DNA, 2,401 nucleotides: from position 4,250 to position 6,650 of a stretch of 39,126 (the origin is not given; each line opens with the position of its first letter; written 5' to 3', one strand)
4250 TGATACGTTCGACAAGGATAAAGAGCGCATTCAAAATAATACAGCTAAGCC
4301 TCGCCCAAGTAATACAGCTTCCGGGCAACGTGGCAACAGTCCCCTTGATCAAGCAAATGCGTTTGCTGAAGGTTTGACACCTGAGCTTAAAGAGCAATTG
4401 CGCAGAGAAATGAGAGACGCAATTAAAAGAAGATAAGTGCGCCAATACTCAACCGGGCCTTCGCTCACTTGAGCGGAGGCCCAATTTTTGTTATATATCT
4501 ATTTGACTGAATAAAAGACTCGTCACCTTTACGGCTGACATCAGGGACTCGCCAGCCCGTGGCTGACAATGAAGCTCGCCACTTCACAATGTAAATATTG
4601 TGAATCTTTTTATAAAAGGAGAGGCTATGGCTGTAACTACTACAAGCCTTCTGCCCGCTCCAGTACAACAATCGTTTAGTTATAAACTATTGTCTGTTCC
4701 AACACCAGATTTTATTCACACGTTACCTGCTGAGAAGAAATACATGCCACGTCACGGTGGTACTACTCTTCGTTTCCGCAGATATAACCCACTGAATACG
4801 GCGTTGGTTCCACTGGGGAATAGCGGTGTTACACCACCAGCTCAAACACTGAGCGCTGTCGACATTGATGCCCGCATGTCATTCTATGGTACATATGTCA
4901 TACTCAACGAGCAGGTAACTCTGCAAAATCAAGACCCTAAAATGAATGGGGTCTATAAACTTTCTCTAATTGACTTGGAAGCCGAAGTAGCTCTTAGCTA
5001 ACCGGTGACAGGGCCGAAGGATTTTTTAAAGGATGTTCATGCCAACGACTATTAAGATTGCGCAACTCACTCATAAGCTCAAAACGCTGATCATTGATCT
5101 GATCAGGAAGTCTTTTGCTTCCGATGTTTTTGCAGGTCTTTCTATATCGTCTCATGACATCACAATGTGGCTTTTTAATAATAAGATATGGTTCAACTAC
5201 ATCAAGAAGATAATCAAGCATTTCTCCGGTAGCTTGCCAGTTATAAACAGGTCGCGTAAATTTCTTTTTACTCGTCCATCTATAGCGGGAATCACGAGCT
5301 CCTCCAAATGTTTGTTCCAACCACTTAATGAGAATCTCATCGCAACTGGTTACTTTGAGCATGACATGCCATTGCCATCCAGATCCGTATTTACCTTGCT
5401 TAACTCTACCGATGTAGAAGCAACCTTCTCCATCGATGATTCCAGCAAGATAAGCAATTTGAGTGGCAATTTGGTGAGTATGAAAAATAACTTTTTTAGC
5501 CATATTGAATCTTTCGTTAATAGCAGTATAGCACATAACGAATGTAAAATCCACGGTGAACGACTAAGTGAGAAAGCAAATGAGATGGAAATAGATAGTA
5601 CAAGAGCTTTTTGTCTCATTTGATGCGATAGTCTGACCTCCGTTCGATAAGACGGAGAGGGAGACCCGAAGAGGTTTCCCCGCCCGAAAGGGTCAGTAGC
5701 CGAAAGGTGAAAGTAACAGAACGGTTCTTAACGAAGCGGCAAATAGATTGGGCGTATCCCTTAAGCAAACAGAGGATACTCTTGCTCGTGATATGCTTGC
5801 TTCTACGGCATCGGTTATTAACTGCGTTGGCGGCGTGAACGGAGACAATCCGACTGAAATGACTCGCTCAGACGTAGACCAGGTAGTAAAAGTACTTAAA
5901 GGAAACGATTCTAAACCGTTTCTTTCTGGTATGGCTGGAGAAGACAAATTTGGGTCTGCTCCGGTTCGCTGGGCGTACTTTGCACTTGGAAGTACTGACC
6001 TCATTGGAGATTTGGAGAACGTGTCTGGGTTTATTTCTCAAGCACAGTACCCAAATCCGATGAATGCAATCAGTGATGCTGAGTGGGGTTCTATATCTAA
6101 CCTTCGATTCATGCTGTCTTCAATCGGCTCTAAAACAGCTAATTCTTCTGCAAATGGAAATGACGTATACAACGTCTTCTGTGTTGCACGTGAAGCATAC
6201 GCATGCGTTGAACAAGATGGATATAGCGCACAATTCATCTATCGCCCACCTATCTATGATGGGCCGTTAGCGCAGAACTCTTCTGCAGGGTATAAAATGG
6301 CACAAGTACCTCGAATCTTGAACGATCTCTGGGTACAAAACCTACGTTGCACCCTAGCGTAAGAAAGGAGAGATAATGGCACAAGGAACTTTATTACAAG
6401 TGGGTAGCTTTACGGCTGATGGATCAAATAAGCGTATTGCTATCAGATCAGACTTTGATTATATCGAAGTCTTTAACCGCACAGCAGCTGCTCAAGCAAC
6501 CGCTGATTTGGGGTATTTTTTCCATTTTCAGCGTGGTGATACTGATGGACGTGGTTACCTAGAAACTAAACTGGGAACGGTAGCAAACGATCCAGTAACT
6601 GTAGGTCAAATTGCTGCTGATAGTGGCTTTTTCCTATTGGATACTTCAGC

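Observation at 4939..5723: Self-splicing-type group I intron interrupts the major capsid protein gene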

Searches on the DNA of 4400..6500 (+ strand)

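Call 4: search_rna_families(source=window, start=4850, end=5800, threshold=evalue, max_evalue=10, show_alignments=4)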
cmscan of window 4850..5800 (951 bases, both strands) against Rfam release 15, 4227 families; matches with E-value up to 10: 2.
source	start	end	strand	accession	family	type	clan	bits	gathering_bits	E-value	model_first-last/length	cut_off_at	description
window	5406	5657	+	RF00028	Intron_gpI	Intron;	-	21.6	50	0.0049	1-253/253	no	Group I catalytic intron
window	5487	5622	-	RF02104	DLEU1_2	Gene; lncRNA;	-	16.6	100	7.8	1-344/344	no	Deleted in lymphocytic leukemia 1 conserved region 2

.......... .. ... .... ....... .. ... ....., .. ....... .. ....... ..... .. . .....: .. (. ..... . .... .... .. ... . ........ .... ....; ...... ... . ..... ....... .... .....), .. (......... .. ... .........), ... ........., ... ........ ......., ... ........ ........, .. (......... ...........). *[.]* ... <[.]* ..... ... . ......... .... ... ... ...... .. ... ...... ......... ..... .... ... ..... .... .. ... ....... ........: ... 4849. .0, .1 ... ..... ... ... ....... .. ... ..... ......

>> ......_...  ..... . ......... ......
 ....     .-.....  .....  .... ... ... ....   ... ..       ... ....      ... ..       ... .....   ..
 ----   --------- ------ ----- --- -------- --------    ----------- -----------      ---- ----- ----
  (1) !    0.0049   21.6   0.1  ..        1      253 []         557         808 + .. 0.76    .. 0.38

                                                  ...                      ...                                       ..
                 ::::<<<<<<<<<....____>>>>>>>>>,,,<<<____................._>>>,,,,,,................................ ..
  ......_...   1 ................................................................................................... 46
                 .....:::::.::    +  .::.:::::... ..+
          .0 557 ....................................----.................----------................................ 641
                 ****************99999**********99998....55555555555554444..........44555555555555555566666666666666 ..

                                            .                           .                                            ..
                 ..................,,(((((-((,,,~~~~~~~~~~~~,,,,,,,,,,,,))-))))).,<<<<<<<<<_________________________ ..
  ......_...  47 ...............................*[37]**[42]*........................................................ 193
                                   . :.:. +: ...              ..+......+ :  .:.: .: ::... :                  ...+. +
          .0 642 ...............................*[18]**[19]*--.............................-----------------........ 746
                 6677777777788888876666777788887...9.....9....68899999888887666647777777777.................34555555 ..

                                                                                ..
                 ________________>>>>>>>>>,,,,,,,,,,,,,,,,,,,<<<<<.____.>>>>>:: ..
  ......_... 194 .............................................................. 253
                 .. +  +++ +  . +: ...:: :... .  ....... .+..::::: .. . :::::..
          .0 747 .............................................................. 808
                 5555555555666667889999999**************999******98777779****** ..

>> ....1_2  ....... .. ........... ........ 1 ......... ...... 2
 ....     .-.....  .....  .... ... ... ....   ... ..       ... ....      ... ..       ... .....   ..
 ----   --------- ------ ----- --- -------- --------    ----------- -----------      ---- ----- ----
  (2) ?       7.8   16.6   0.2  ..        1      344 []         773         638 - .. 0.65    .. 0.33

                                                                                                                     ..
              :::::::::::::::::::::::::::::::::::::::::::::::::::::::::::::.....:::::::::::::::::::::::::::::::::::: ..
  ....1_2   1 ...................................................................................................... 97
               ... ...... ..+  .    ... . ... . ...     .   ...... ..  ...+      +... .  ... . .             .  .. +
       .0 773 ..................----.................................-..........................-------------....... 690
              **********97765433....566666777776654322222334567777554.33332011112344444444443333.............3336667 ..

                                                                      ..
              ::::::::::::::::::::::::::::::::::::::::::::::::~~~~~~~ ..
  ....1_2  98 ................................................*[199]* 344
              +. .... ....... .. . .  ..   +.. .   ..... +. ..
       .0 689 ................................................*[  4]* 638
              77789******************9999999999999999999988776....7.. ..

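Call 6: search_dna_similar(query=window:4400-6500:+, collection=phages, mode=near, max_rows=30)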
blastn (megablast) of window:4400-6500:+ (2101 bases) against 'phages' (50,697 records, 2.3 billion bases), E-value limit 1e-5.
No match.

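Call 17: search_dna_similar(query=window:4939-5723:+, collection=phages, mode=distant, max_evalue=0.01)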
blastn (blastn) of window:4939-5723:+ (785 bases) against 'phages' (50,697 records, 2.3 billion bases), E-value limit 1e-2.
Records with a match: 2; places in all: 2; records where one place covers at least 80% of the query: 0.
Best place of each record, by identity: 95-99% 1; 80-90% 1.
By first word of the organism name: Stenotrophomonas 1; Caudoviricetes 1.
By host as written in the record: Stenotrophomonas rhizophila CEMTC 4565 1; - 1.
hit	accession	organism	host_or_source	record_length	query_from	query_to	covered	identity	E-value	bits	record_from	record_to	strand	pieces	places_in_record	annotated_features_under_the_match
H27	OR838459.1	Stenotrophomonas phage StenR_269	Stenotrophomonas rhizophila CEMTC 4565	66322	478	518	5%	87.8%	4e-4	53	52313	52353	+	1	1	intron homing endonuclease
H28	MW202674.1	Caudoviricetes sp.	Manatee Spring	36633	749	781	4%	97.0%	4e-5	56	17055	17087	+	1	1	none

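Call 19: get_annotated_region(hit=H27, flank=3000)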
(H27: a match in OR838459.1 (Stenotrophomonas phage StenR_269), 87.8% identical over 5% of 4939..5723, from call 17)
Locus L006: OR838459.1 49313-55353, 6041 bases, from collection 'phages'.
description: Stenotrophomonas phage StenR_269, complete genome.
organism: Stenotrophomonas phage StenR_269 (NCBI taxid 3110548)
taxonomy: Viruses; Duplodnaviria; Heunggongvirae; Uroviricota; Caudoviricetes
host: Stenotrophomonas rhizophila CEMTC 4565; source: soil sample from the remediation area of a coal mine; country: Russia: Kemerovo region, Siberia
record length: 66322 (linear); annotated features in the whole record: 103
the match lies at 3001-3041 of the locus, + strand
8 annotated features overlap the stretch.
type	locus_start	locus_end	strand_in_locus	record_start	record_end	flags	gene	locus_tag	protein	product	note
CDS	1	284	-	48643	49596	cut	-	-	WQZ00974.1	adaptor (gatekeeper) protein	-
CDS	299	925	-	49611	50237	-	-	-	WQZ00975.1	hypothetical protein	-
CDS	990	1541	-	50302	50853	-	-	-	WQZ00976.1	virion associated protein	-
CDS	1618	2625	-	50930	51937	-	-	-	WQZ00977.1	major capsid protein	-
CDS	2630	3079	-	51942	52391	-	-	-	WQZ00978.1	intron homing endonuclease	-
CDS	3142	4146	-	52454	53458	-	-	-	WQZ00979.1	scaffolding protein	-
CDS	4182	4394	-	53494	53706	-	-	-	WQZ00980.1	hypothetical protein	-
CDS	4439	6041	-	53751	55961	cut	-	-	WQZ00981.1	portal protein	-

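Call 20: get_annotated_region(hit=H28, flank=2500)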
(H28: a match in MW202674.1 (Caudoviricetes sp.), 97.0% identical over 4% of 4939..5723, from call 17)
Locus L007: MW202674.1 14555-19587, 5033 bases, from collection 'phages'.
description: Podoviridae sp. isolate ctn9Y15, complete genome.
organism: Caudoviricetes sp. (NCBI taxid 2832643)
taxonomy: Viruses; Duplodnaviria; Heunggongvirae; Uroviricota; Caudoviricetes
host: -; source: Manatee Spring; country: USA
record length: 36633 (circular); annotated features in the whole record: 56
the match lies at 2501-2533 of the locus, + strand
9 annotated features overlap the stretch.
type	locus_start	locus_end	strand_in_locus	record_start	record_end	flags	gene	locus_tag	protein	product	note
CDS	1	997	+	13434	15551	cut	-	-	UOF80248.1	phage P22 like portal protein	-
CDS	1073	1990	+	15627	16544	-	-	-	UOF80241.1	bacteriophage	-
CDS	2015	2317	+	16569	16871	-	-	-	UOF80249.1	P22 coat protein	-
CDS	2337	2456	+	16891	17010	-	-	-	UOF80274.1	hypothetical protein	-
CDS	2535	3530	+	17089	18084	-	-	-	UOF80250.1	P22 coat protein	-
CDS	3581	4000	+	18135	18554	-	-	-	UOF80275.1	hypothetical protein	-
CDS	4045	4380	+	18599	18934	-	-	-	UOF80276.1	hypothetical protein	-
CDS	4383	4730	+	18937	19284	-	-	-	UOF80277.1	hypothetical protein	-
CDS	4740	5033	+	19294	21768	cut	-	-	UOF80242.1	phage-related tail fiber protein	-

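Call 21: search_rna_families(sources=[L003, L004, L005, L007], threshold=evalue, max_evalue=1, show_alignments=3)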
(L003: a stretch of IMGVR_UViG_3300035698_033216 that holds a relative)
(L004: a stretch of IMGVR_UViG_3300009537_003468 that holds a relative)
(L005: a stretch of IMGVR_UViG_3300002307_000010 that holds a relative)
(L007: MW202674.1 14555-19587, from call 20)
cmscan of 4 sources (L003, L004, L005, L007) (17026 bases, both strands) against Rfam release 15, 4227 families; matches with E-value up to 1: 2.
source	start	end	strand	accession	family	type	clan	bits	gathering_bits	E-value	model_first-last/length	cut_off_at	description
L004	3198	3269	-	RF00005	tRNA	Gene; tRNA;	CL00001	58.6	29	1.1e-10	1-71/71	no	tRNA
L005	1296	1351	-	RF00117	C0719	Gene; sRNA;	-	18.5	50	0.83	146-202/222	no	C0719 RNA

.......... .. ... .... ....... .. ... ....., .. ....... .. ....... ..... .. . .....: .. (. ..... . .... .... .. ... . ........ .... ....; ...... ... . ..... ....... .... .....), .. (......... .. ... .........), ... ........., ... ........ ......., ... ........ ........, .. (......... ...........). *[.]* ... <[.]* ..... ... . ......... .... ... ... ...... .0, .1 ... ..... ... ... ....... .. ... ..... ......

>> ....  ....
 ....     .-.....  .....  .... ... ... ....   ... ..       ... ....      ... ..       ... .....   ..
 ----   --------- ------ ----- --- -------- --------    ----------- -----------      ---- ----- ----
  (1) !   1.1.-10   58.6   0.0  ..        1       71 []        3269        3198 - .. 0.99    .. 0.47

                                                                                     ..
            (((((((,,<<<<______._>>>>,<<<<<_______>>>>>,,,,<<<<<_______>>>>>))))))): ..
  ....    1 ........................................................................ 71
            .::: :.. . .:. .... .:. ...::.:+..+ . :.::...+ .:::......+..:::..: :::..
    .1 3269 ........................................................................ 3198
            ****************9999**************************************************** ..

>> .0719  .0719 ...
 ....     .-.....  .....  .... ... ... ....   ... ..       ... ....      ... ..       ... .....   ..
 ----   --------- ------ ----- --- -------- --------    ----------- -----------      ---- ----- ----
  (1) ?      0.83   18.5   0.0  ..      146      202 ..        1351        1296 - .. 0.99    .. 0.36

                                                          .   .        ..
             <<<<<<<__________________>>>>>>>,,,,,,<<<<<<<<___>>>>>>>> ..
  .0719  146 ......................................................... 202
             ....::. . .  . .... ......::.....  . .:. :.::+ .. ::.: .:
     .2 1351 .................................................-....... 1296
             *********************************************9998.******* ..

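Call 69: build_rna_model(alignment_id=A3)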
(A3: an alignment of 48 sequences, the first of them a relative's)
Model R1 built from alignment A3 (48 sequences, 287 columns); structure: RNAalifold consensus.
model positions 208; base pairs 39; branch points 5; effective number of sequences 1.83; information 0.59 bits per position. Calibrated on 0.2 Mb of random sequence (short: E-values are rough).
structure used (alignment columns):
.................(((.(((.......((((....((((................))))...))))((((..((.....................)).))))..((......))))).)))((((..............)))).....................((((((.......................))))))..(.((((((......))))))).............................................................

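Call 70: search_with_rna_model(model_id=R1, sources=[window, L008, L134, L006, L001, L002], max_evalue=10, show_alignments=3)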
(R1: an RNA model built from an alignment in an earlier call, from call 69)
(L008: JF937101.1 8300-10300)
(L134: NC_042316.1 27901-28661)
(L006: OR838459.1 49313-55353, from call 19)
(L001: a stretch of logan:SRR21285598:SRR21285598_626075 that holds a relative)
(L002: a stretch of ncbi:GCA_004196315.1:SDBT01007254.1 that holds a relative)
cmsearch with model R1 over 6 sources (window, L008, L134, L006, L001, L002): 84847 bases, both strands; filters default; matches with E-value up to 10: 2.
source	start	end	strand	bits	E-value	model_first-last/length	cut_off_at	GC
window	5494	5723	+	93.3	7.3e-23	1-208/208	no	0.43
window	4943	5110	+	21.8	0.00032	1-208/208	no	0.42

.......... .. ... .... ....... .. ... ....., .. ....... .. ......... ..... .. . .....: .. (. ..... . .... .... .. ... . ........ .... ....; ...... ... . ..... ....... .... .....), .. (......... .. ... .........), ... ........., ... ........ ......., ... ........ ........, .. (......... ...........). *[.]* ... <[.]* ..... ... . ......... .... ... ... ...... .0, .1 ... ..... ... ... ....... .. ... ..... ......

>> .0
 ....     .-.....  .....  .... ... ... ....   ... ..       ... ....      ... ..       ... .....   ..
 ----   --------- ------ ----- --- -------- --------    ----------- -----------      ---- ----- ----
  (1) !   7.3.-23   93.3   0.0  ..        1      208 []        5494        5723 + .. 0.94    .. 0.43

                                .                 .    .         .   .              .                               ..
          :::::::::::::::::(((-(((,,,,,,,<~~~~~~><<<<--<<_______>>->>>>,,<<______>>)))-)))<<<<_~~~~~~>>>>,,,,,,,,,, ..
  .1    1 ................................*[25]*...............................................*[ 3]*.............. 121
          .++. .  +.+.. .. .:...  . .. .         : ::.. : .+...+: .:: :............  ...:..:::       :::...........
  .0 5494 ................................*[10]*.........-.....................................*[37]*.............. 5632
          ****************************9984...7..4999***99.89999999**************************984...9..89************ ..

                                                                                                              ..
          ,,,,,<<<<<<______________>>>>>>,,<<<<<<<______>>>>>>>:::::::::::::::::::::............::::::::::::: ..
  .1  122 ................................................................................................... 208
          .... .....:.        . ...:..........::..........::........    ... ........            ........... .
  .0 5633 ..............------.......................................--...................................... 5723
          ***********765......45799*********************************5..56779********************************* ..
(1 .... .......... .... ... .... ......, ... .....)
